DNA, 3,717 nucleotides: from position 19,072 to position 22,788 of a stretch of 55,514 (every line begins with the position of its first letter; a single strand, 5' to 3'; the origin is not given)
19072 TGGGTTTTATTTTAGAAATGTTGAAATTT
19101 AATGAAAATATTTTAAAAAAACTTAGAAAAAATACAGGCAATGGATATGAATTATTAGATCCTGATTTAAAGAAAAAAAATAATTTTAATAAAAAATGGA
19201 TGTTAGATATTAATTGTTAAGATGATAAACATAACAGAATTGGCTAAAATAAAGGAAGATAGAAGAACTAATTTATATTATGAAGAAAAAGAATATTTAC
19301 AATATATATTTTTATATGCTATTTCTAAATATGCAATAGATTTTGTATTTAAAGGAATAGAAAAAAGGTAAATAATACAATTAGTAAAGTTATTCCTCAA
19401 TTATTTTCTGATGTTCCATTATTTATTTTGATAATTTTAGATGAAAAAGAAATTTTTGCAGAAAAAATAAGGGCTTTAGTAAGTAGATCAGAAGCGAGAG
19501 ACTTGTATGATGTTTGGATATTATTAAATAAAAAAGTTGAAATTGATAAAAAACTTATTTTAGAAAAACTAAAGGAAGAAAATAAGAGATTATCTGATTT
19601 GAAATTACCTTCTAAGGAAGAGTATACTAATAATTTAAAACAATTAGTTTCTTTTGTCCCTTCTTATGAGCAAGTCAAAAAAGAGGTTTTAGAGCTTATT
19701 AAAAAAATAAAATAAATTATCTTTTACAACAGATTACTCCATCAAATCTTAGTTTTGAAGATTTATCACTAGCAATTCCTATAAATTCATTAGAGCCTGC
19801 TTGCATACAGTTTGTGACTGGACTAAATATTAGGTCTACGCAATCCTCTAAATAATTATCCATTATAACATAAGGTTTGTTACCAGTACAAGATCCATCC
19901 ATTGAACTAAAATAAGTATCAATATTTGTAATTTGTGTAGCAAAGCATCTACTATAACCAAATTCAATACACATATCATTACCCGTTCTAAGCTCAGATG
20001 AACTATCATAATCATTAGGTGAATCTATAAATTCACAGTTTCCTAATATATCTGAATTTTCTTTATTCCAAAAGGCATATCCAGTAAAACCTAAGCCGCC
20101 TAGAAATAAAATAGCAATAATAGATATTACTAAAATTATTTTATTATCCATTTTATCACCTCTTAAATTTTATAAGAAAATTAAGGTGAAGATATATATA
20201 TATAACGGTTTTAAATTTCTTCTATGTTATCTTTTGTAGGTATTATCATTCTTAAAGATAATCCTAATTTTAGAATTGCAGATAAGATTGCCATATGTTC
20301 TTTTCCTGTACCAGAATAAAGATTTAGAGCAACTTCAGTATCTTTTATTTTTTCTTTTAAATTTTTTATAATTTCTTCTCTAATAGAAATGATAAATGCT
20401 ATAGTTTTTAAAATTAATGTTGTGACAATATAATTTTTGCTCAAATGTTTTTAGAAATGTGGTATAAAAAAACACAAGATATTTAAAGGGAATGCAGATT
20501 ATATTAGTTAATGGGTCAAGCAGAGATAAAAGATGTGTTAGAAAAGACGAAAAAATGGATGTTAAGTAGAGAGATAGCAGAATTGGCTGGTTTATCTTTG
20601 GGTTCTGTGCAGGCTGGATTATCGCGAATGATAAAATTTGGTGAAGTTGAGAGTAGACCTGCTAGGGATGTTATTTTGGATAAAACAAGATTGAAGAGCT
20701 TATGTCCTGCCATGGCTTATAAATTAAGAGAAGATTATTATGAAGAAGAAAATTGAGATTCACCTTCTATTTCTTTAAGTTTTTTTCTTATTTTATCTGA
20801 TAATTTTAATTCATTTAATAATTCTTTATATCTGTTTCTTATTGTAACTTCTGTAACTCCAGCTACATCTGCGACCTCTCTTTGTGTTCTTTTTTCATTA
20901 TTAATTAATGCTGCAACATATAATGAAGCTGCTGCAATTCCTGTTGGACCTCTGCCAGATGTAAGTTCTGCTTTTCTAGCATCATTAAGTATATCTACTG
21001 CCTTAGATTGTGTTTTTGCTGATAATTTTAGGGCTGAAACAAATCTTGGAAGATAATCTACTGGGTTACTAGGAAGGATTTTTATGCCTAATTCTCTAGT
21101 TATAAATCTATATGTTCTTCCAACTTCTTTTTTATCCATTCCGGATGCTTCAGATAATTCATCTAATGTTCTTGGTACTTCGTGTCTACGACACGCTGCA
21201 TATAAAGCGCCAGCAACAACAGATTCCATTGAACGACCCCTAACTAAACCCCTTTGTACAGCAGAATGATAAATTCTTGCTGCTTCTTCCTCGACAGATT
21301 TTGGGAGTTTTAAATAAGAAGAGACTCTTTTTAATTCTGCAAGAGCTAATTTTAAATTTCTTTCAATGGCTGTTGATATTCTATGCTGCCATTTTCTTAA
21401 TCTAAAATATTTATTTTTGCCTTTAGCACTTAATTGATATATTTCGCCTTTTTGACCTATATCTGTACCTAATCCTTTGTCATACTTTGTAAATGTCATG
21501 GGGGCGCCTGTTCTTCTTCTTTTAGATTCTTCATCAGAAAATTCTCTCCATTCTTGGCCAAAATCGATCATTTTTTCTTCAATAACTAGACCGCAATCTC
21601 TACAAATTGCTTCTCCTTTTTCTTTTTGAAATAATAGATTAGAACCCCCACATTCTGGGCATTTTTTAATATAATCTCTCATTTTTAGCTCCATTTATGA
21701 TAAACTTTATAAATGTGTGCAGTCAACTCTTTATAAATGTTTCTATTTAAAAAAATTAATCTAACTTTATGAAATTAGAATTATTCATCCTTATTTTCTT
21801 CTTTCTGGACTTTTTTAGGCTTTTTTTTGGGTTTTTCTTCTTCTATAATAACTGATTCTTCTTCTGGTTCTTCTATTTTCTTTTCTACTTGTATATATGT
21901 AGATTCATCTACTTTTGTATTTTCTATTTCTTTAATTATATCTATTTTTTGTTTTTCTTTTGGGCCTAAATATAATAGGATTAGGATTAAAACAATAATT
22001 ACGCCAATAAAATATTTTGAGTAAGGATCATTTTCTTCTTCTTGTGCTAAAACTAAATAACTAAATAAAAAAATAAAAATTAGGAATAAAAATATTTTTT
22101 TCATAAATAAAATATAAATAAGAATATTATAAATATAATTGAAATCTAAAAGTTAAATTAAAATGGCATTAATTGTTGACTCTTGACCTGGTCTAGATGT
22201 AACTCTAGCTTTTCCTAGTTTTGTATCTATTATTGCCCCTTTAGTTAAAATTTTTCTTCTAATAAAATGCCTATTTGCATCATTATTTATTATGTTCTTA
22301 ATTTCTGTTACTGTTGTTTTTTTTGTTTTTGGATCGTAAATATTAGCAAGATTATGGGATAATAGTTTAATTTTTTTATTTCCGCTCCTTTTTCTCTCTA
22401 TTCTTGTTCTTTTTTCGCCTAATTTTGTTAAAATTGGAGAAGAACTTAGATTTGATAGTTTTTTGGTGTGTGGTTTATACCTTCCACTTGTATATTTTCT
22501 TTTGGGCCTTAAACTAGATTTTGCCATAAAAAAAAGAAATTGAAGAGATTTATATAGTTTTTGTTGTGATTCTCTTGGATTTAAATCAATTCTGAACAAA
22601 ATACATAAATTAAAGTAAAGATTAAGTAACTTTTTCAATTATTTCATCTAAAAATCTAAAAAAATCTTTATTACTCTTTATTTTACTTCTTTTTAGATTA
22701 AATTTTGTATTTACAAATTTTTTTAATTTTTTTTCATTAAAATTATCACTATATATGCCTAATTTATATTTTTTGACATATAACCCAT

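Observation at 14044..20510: Roughly 6.4 kb variable island with no housekeeping genes, wedged between orc1/cdc6 and tfb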

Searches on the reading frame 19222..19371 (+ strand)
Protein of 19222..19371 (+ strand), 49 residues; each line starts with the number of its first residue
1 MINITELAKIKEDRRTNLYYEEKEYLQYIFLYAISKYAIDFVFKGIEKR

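Call 7: search_protein_families(library=pfam, max_evalue=0.1, proteins=[window:19222-19371:+])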
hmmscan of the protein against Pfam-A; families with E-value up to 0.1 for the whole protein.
window:19222-19371:+ (49 aa): 0 families

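Call 39: find_encoding_contigs(protein=window:19222-19371:+, flank=6000, max_places=6)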
Protein window:19222-19371:+ (49 aa): no gene with exactly this product is on record in the collection.

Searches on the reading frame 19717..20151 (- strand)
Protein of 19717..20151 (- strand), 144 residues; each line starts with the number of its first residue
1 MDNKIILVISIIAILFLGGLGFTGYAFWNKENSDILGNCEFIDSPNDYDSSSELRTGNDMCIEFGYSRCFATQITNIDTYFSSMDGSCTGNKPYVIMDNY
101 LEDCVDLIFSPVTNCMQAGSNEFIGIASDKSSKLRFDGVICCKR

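Call 6: search_protein_families(library=pfam, max_evalue=0.1, proteins=[window:19717-20151:-])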
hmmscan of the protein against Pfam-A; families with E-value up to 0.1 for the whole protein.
window:19717-20151:- (144 aa): 0 families

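Call 28: find_homologous_proteins(query=window:19717-20151:-, max_evalue=0.01)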
Query window:19717-20151:- (144 aa): 2 proteins with E <= 0.01 among 3 candidates.
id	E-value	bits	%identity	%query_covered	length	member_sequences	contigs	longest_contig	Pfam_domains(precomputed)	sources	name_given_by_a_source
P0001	3.8e-90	318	98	100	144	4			-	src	-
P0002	3.4e-27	113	45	100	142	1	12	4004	-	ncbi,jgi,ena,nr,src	ncbi:MAG TPA: hypothetical protein VJB89_00750 [Candidatus Nanoarchaeia archaeon]|nr:hypothetical pr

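Call 81: predict_structure(alignment_id=A4)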
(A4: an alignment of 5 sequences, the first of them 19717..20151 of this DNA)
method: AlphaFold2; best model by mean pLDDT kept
length: 144 residues; sequences in the alignment: 5
mean_pLDDT: 48.0   pTM: 0.35
mean pLDDT of the five models: 48.0, 47.3, 46.8, 44.7, 42.0
residues with pLDDT >= 90: 0; 70-90: 7; 50-70: 53; < 50: 84
segments of 3 or more residues with pLDDT < 50: 21-37, 45-53, 74-101, 108-136
pLDDT, mean of each block of 10 residues (from residue 1): 66 60 39 47 48 57 68 47 39 41 49 29 27 50 63
secondary structure, 60 per line:
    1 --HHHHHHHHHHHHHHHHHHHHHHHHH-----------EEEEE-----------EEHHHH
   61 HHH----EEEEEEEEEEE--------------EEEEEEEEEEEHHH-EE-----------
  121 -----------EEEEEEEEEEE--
elements in order: H3-27 E39-43 H57-63 E68-78 E93-103 E132-142

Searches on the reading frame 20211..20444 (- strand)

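Call 7: search_protein_families(library=pfam, max_evalue=0.1, proteins=[window:20211-20444:-])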
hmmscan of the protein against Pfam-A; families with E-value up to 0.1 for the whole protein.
window:20211-20444:- (77 aa): 1 family
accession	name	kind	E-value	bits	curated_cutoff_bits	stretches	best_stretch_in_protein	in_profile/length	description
PF08870.17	DndE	-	0.0017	19.1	25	1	9-59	23-73/111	DNA sulphur modification protein DndE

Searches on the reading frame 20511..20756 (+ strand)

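Call 7: search_protein_families(library=pfam, max_evalue=0.1, proteins=[window:20511-20756:+])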
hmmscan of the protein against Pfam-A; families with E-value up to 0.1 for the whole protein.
window:20511-20756:+ (81 aa): 2 families
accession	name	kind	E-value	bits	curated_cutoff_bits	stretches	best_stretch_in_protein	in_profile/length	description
PF13545.12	HTH_Crp_2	-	0.01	16.2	27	1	20-63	26-69/70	Crp-like helix-turn-helix domain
PF08221.17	HTH_9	-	0.089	13.3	23.4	0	19-44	30-55/62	RNA polymerase III subunit RPC82 helix-turn-helix domain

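Call 30: search_protein_families(library=padloc, max_evalue=0.01, proteins=[window:20511-20756:+])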
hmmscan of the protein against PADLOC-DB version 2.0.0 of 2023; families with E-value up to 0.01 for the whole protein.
window:20511-20756:+ (81 aa): 0 families

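Call 31: search_protein_families(library=phrogs, max_evalue=0.01, proteins=[window:20511-20756:+])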
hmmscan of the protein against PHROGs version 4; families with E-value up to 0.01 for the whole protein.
window:20511-20756:+ (81 aa): 0 families

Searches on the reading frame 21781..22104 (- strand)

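Call 7: search_protein_families(library=pfam, max_evalue=0.1, proteins=[window:21781-22104:-])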
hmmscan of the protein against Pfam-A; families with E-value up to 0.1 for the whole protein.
window:21781-22104:- (107 aa): 1 family
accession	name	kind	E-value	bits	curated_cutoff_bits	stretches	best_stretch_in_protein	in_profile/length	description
PF13520.12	AA_permease_2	-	0.053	12.9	27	1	5-47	91-136/427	Amino acid permease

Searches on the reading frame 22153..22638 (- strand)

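Call 7: search_protein_families(library=pfam, max_evalue=0.1, proteins=[window:22153-22638:-])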
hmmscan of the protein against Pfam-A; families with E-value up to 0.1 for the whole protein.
window:22153-22638:- (161 aa): 2 families
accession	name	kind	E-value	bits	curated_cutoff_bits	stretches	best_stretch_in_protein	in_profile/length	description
PF01201.27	Ribosomal_S8e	-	4e-29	102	30.2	1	44-161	4-133/133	Ribosomal protein S8e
PF18795.7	HSM3_N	-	0.015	15.3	24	1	91-133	124-166/237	DNA mismatch repair protein HSM3, N terminal domain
